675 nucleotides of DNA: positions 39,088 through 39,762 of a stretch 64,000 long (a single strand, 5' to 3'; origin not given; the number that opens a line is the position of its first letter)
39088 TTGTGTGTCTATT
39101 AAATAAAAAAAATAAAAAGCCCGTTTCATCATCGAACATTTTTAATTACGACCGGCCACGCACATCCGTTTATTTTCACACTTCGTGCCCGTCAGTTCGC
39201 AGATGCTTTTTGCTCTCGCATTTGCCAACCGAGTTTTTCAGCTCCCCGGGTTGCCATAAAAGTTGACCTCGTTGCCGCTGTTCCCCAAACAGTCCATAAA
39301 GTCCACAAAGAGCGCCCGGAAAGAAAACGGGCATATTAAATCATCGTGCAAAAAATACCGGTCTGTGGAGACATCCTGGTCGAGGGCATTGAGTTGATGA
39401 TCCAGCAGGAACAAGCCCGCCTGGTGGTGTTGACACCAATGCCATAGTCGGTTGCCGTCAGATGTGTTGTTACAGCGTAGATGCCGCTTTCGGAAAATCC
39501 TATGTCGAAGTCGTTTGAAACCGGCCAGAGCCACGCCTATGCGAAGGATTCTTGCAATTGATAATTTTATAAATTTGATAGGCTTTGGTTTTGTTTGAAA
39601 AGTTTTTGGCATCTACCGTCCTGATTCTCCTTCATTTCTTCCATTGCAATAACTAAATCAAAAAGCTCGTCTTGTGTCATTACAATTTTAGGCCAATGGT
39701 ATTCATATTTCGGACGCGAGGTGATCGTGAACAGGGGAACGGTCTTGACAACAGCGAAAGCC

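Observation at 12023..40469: A complete exosortase-EpsI / PEP-CTERM / Wzx-Wzy EPS system carried as cargo of a tRNA-integrated island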

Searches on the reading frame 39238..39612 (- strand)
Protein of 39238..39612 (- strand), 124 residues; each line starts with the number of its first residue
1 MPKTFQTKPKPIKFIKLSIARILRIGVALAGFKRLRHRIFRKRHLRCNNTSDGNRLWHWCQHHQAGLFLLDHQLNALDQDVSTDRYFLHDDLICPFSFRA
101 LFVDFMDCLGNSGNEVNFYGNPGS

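Call 6: search_protein_families(library=ncbifam, proteins=[window:39238-39612:-])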
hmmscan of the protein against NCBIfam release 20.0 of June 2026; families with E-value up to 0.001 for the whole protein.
window:39238-39612:- (124 aa): 0 families

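Call 15: search_protein_families(library=pfam, proteins=[window:39238-39612:-], max_evalue=0.001)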
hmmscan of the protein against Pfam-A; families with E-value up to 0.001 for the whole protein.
window:39238-39612:- (124 aa): 0 families

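Call 33: search_protein_families(library=pfam, proteins=[window:39238-39612:-], max_evalue=1)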
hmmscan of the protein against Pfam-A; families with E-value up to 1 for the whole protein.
window:39238-39612:- (124 aa): 1 family
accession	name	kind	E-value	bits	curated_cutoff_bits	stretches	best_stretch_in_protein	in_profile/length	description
PF00072.30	Response_reg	-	0.05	14.2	30.2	1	36-77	14-55/111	Response regulator receiver domain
